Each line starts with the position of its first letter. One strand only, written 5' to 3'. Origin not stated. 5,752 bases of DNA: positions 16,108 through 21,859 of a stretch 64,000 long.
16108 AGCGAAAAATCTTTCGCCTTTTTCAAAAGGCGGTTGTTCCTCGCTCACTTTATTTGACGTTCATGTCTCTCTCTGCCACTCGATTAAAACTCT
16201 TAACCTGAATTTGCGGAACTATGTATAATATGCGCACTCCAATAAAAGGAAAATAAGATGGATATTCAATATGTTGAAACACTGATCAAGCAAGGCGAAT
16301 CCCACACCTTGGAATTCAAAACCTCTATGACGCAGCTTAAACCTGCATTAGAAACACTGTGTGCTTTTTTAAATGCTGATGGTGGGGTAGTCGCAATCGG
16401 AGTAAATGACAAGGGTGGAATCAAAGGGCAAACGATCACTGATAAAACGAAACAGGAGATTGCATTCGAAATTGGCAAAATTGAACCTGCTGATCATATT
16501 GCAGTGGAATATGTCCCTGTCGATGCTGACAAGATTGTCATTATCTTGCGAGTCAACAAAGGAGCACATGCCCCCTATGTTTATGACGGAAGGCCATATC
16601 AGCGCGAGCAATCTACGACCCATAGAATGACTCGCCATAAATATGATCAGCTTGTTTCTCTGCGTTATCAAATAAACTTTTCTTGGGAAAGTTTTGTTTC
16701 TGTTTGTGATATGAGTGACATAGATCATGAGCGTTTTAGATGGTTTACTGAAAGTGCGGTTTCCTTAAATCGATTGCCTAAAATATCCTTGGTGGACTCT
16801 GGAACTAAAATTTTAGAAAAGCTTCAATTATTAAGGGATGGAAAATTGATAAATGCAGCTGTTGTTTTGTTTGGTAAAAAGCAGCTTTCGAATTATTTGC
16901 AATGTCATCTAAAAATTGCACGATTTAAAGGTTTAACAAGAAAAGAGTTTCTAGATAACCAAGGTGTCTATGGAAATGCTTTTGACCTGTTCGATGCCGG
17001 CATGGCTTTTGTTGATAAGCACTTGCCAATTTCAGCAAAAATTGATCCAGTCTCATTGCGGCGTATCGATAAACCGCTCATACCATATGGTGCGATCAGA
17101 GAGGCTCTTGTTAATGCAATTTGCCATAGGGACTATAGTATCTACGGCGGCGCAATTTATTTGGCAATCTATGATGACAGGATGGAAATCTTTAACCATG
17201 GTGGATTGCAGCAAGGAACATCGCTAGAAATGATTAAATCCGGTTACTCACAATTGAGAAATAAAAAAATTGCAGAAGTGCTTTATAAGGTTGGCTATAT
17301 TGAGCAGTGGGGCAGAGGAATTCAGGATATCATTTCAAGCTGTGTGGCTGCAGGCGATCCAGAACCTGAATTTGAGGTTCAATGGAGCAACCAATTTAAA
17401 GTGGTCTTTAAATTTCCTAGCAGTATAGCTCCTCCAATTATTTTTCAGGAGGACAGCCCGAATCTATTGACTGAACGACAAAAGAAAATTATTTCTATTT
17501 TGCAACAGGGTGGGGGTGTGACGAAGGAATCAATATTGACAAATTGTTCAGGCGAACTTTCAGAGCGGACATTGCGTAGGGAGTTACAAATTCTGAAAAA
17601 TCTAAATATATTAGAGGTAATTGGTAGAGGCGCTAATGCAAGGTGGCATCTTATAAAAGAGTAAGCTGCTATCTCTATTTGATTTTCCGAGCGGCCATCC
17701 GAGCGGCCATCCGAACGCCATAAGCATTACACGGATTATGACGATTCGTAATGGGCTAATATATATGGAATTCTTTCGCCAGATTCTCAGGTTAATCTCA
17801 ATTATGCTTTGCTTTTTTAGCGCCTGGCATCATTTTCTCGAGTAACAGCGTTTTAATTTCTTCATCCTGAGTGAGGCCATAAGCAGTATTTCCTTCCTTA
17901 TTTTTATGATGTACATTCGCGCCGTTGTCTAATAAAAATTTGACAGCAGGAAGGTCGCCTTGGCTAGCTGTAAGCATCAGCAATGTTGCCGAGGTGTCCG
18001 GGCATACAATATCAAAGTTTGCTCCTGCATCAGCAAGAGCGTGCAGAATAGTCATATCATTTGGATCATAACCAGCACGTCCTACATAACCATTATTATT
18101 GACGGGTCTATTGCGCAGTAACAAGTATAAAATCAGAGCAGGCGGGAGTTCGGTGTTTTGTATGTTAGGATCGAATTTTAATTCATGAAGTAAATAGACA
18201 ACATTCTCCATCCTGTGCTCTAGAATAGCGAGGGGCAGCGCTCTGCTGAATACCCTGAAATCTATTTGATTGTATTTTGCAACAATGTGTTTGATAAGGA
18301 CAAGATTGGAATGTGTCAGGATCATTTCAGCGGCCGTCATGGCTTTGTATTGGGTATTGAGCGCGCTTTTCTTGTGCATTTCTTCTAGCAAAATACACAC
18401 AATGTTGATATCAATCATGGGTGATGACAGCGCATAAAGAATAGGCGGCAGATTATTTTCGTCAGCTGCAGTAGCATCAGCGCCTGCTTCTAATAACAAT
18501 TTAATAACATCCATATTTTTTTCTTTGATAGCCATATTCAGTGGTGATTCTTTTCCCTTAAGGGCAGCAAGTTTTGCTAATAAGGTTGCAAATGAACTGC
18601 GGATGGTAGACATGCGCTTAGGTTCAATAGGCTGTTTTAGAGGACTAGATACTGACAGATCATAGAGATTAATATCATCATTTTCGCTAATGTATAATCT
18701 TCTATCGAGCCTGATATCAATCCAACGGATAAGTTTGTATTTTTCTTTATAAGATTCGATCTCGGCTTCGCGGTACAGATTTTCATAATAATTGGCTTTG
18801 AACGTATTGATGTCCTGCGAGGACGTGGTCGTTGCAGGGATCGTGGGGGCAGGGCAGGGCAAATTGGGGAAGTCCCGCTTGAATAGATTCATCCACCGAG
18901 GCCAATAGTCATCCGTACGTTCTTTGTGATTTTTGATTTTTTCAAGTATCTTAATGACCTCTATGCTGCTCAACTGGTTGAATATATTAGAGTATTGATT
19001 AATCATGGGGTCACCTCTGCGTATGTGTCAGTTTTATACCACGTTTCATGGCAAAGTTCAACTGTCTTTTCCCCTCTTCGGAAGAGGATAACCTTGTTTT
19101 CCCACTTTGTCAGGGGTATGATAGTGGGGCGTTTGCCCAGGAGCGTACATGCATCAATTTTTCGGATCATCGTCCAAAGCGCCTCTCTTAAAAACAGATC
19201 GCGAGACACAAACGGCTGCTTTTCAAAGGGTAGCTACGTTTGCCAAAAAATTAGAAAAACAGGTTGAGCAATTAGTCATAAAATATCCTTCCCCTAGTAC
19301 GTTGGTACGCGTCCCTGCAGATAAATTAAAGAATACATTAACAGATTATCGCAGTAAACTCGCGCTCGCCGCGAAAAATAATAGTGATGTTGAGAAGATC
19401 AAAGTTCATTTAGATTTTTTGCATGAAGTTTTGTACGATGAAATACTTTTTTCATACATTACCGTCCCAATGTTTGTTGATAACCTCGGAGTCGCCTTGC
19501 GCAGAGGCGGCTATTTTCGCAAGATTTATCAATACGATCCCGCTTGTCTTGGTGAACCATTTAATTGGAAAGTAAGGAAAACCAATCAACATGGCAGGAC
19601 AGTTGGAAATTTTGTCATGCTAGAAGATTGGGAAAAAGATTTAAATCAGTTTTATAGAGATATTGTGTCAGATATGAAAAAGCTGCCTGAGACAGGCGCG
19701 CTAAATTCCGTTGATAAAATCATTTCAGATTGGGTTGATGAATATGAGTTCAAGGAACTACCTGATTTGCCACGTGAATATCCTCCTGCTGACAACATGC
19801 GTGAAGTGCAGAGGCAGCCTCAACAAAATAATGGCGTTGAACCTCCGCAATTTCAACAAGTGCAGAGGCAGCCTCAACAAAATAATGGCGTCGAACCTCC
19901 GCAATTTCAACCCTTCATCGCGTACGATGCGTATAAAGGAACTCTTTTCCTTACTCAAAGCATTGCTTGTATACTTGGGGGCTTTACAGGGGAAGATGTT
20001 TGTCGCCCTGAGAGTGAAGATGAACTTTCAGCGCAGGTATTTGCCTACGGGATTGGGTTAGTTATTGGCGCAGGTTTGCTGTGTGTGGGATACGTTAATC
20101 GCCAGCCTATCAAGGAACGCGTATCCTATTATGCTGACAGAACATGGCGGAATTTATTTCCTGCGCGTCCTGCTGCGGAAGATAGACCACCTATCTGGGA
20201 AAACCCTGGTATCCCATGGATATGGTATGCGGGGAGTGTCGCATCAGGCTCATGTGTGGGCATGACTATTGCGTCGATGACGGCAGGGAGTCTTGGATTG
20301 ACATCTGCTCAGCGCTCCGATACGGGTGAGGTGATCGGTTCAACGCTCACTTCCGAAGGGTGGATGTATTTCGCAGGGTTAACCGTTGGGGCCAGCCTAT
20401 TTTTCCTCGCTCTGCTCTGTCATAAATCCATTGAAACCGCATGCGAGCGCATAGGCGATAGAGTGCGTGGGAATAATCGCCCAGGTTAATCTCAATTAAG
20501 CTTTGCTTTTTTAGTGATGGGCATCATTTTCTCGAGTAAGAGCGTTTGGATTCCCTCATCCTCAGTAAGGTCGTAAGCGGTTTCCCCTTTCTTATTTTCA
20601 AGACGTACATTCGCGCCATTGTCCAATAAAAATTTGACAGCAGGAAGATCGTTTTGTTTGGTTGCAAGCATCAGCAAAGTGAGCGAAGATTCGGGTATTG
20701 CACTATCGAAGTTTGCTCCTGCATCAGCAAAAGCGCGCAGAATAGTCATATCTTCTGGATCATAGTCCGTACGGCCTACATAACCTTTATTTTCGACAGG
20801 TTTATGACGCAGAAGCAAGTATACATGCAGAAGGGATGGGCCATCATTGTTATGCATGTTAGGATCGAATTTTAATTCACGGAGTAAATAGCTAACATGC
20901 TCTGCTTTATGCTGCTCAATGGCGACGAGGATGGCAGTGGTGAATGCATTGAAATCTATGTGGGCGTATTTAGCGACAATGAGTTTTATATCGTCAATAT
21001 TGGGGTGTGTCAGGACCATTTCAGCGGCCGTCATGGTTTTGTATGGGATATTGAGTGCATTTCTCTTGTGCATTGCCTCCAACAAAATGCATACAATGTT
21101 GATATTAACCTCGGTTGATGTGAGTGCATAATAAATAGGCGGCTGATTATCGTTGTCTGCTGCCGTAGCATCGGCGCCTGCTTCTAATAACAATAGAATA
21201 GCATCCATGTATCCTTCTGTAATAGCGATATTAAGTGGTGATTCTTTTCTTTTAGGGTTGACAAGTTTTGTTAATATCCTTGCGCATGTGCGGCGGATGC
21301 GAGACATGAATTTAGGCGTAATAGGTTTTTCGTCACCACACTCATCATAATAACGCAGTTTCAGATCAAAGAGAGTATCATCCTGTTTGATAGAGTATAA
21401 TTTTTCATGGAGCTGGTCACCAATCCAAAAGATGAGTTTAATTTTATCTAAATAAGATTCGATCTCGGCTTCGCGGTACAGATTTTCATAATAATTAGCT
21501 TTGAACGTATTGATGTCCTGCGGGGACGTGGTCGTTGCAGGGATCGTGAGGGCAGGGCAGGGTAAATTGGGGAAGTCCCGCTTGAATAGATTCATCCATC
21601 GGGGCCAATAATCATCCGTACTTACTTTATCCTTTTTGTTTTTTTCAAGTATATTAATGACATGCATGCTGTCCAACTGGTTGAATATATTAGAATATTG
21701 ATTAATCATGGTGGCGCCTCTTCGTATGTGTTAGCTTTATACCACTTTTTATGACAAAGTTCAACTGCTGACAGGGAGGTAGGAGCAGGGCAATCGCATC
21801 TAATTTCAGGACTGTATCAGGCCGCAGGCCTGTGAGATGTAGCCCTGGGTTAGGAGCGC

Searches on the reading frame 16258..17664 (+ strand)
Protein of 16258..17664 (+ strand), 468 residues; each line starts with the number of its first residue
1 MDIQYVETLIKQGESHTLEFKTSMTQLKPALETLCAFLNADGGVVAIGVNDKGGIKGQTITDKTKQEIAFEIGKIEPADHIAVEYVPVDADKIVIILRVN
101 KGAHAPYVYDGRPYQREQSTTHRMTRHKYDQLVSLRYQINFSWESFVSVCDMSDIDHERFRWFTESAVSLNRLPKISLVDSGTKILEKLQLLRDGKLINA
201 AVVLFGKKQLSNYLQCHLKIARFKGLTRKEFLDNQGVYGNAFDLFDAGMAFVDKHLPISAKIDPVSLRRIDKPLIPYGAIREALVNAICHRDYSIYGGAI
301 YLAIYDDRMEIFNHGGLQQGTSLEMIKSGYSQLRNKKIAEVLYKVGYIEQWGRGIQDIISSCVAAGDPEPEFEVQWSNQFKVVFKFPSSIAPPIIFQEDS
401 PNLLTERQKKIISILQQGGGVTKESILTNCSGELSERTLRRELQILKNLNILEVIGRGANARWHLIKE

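Call 37: search_protein_families(library=pfam, proteins=[window:16258-17664:+], max_evalue=0.01)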
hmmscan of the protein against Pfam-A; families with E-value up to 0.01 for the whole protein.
window:16258-17664:+ (468 aa): 2 families
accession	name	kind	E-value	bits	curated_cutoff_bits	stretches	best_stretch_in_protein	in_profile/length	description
PF13749.12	HATPase_c_4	-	7e-22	77.7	26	1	297-384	1-89/89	Putative ATP-dependent DNA helicase recG C-terminal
PF04326.19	SLFN_AlbA_2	-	4.2e-18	66.4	25.3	1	14-125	1-118/118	Schlafen, AlbA_2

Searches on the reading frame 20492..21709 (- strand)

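Call 5: search_protein_families(library=pfam, proteins=[window:20492-21709:-])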
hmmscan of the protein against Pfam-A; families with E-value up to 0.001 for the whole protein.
window:20492-21709:- (405 aa): 5 families
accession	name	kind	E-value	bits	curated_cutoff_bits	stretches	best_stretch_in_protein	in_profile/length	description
PF12796.13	Ank_2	-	7.8e-16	58.9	27.3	2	150-212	20-82/90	Ankyrin repeats (3 copies)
PF13857.12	Ank_5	-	1.3e-15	57.7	27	1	341-381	15-55/56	Ankyrin repeats (many copies)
PF13637.12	Ank_4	-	9.1e-10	39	22.7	0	162-210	4-50/50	Ankyrin repeats (many copies)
PF00023.36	Ank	-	2.2e-09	37.5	21.1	0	344-373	4-33/33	Ankyrin repeat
PF13606.12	Ank_3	-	1.7e-08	34.4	22.3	0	344-369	4-29/30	Ankyrin repeat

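Call 31: search_protein_families(library=padloc, proteins=[window:20492-21709:-], max_evalue=0.01)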
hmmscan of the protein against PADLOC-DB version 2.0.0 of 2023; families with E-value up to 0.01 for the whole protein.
window:20492-21709:- (405 aa): 2 families
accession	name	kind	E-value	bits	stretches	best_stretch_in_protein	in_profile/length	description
PDLC04783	PDC-M72A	-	2.6e-22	77.6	2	153-292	228-364/392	-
PDLC02908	Ankyrin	-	0.0042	13.4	0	344-379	738-773/880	-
